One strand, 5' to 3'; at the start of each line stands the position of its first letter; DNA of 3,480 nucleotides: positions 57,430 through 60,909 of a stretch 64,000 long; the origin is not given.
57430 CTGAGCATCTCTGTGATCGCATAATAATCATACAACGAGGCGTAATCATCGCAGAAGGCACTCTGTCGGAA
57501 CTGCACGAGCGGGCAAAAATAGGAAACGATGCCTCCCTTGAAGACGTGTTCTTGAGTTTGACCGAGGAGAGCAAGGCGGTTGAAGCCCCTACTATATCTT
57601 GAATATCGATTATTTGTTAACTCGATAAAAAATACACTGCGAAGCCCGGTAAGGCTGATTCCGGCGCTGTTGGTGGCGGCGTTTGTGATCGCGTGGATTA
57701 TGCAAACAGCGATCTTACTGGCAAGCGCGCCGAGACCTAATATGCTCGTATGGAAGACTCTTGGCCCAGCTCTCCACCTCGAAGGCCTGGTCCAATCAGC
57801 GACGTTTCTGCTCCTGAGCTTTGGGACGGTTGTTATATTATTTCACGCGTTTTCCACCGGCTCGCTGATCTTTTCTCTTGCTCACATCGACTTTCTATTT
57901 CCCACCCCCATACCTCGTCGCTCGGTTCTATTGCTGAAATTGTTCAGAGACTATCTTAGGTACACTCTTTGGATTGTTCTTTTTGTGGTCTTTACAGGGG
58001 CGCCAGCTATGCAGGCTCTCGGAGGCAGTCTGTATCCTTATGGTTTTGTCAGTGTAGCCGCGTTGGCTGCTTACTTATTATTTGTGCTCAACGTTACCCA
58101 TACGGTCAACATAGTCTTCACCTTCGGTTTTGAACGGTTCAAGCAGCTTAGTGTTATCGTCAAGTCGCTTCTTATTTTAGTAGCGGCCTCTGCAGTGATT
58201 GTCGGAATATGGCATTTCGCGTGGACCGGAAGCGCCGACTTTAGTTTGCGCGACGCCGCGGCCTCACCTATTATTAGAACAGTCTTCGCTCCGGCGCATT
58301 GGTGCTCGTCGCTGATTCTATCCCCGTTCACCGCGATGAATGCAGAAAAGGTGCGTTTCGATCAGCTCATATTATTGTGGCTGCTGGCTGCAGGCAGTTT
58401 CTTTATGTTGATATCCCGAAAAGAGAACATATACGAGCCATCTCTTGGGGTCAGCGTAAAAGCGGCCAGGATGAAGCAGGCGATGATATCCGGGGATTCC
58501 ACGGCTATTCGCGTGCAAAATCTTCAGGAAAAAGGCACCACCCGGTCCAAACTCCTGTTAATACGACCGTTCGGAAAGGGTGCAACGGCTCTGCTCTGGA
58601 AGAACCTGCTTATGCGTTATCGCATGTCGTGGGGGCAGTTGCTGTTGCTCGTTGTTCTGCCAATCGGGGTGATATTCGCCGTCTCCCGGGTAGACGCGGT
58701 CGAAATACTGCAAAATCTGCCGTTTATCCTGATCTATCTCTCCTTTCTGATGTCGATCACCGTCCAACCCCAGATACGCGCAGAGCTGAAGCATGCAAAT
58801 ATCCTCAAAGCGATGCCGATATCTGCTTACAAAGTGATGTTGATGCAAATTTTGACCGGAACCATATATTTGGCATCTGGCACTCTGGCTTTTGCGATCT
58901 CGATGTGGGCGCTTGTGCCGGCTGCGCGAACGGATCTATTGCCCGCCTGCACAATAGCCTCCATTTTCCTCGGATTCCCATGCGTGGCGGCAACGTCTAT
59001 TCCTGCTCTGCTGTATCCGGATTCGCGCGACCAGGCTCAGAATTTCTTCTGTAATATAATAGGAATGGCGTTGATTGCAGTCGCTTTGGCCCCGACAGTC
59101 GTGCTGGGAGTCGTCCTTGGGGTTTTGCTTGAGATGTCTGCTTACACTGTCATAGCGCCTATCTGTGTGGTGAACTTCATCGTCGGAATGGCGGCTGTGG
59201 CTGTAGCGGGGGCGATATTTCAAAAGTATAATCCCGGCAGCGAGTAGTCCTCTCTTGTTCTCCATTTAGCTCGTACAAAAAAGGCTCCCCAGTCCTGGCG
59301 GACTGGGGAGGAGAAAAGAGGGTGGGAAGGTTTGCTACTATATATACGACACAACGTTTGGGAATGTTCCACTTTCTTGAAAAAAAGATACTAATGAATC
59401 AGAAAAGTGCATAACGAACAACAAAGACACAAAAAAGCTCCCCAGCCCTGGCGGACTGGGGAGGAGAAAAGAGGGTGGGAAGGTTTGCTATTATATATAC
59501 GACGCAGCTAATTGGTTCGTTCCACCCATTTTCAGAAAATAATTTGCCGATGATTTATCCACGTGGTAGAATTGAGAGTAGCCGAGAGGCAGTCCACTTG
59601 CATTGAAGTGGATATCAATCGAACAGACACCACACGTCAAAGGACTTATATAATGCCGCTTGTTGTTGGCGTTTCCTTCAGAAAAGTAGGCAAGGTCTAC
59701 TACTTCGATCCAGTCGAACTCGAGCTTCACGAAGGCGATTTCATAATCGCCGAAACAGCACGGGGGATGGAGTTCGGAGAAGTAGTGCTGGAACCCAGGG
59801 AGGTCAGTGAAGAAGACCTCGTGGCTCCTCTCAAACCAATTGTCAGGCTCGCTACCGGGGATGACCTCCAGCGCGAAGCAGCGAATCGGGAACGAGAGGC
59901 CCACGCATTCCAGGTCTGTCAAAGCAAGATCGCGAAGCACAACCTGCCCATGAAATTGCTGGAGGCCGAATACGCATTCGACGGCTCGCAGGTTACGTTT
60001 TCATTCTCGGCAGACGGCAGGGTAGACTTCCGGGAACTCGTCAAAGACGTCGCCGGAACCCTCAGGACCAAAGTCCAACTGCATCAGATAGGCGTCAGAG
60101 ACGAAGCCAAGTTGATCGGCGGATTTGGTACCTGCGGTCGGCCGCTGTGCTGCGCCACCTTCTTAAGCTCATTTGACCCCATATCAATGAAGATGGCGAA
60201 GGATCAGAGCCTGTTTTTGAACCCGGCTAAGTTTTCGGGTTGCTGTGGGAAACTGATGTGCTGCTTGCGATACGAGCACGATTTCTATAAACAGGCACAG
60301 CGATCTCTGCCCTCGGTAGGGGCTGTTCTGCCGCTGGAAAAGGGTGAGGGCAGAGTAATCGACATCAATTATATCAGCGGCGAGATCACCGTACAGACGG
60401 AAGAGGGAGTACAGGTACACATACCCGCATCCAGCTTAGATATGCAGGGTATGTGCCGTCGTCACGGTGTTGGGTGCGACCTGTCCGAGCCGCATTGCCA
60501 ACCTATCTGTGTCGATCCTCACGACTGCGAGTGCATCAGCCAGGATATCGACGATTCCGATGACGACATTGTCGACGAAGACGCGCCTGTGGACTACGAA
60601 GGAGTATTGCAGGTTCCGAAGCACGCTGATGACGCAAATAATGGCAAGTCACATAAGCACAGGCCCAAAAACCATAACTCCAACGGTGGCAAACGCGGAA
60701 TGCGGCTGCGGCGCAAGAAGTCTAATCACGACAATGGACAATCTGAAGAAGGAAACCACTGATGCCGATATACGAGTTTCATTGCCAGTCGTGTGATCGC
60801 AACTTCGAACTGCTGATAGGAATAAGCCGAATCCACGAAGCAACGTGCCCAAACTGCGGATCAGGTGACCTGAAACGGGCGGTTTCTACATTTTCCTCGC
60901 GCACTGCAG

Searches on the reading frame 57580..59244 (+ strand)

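Call 55: search_protein_families(library=pfam, proteins=[window:57580-59244:+], max_evalue=0.001)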
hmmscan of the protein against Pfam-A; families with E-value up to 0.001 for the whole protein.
window:57580-59244:+ (555 aa): 1 family
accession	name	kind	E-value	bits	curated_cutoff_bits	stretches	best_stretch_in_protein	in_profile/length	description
PF16962.11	ABC_export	-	1.8e-39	136.1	29.7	1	1-549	1-529/531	Putative ABC exporter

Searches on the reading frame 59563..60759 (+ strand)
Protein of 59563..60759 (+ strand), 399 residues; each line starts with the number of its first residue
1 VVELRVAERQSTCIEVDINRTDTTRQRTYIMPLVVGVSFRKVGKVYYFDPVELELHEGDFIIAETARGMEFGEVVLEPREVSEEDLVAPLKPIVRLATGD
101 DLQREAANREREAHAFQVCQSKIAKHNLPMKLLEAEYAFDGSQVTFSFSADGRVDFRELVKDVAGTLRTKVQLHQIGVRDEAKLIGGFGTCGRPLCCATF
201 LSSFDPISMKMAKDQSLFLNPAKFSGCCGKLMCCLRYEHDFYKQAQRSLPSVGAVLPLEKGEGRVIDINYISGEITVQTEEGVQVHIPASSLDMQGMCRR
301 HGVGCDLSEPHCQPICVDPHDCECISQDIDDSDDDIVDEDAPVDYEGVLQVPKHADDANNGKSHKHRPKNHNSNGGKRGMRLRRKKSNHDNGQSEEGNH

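Call 55: search_protein_families(library=pfam, proteins=[window:59563-60759:+], max_evalue=0.001)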
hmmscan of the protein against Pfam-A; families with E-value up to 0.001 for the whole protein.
window:59563-60759:+ (399 aa): 1 family
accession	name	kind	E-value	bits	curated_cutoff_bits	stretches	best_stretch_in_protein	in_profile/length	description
PF04468.17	PSP1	-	3.3e-32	111.1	27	1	91-176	1-86/86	PSP1 C-terminal conserved region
